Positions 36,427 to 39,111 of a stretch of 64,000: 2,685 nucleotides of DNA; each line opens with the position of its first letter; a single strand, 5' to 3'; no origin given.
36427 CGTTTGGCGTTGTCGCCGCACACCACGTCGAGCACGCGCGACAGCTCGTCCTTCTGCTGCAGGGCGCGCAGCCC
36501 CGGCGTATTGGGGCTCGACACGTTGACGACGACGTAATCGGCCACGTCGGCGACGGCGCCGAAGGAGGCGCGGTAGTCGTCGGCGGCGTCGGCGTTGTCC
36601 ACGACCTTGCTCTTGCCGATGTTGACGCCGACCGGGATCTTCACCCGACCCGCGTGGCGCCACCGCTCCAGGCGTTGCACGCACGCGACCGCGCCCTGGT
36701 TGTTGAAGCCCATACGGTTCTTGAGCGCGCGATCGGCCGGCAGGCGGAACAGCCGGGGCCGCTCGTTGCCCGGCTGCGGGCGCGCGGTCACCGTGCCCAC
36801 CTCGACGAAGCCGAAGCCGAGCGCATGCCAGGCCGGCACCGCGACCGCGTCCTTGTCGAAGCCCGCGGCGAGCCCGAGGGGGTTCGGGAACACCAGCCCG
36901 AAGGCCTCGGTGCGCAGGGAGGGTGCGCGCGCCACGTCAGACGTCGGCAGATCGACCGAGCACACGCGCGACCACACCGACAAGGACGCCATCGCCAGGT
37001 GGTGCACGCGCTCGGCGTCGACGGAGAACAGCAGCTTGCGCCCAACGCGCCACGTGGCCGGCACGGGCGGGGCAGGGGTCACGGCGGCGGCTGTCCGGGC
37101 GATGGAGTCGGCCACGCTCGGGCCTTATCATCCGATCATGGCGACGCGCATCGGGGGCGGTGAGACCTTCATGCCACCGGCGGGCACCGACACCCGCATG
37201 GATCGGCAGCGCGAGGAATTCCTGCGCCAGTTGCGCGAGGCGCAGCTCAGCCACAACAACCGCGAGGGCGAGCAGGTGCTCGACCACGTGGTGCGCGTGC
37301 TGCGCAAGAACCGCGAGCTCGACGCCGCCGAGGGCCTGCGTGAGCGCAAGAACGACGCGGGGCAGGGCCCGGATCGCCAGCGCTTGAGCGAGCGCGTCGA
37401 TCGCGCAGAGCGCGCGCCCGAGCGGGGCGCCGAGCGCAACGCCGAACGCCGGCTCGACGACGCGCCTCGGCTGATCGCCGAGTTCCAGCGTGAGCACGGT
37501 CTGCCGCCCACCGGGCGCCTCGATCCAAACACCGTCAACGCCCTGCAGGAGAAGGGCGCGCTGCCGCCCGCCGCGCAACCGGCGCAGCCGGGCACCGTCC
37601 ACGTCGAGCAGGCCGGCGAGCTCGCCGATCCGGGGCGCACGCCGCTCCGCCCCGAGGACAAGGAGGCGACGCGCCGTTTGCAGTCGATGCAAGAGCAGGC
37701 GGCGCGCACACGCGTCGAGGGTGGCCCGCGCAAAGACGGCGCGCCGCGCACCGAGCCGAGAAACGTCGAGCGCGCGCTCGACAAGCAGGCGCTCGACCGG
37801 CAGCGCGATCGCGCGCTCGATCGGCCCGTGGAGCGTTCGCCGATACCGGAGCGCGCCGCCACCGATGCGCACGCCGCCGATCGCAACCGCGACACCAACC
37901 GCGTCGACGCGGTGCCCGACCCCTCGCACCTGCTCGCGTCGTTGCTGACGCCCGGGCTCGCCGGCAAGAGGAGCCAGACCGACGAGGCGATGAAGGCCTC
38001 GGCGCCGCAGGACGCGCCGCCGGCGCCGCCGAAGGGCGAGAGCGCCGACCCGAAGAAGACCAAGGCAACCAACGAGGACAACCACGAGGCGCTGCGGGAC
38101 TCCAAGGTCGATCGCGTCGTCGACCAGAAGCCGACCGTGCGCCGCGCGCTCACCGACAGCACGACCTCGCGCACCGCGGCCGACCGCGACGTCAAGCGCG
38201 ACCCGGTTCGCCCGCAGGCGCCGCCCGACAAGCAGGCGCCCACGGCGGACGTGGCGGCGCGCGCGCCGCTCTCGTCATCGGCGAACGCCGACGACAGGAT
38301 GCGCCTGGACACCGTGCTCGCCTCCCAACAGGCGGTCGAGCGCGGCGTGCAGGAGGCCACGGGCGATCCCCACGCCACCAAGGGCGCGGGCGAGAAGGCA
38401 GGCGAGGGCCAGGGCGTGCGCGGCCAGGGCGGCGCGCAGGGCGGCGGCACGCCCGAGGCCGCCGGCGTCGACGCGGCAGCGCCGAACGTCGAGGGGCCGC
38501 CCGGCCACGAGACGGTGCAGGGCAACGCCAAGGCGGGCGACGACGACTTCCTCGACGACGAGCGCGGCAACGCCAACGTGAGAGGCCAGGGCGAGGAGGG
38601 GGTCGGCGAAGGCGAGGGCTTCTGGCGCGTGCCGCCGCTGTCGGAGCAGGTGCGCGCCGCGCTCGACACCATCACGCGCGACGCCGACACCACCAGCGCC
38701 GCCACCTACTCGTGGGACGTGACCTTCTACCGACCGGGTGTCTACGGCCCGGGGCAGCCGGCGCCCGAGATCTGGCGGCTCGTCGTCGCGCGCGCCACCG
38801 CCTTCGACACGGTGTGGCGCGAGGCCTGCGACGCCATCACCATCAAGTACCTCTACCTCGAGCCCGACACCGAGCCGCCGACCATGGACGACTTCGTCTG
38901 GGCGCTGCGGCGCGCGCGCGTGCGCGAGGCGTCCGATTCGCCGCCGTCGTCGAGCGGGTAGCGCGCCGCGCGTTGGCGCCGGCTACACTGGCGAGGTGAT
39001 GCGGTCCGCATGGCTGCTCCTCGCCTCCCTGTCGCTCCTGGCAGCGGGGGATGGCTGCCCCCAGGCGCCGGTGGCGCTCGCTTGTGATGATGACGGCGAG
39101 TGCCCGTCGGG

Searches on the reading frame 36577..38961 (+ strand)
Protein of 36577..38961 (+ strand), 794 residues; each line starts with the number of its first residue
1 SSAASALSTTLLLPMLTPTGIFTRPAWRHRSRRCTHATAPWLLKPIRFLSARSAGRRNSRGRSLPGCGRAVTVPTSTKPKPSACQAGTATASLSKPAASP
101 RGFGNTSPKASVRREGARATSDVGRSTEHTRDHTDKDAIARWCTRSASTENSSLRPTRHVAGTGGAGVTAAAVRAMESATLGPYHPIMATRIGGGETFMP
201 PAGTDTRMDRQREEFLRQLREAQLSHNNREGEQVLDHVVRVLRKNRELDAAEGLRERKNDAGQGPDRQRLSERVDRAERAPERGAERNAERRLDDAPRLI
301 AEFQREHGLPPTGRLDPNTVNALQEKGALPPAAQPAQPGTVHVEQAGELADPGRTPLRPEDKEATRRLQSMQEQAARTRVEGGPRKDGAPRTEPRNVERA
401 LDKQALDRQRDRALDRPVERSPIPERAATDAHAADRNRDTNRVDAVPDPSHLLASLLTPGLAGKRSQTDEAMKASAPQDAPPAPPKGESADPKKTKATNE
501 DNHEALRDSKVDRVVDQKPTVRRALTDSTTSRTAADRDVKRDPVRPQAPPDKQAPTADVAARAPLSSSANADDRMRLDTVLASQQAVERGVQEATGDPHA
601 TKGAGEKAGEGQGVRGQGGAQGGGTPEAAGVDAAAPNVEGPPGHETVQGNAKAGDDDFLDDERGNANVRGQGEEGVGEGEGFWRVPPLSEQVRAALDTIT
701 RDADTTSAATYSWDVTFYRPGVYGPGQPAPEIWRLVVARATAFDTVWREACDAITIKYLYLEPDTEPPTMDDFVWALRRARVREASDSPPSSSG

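Call 103: search_protein_families(library=pfam, proteins=[window:36577-38961:+], max_evalue=0.001)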
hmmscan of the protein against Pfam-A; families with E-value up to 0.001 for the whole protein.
window:36577-38961:+ (794 aa): 1 family
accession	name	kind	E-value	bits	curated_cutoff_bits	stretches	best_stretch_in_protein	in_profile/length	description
PF01471.23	PG_binding_1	-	3.3e-06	27.6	23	1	300-323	34-57/57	Putative peptidoglycan binding domain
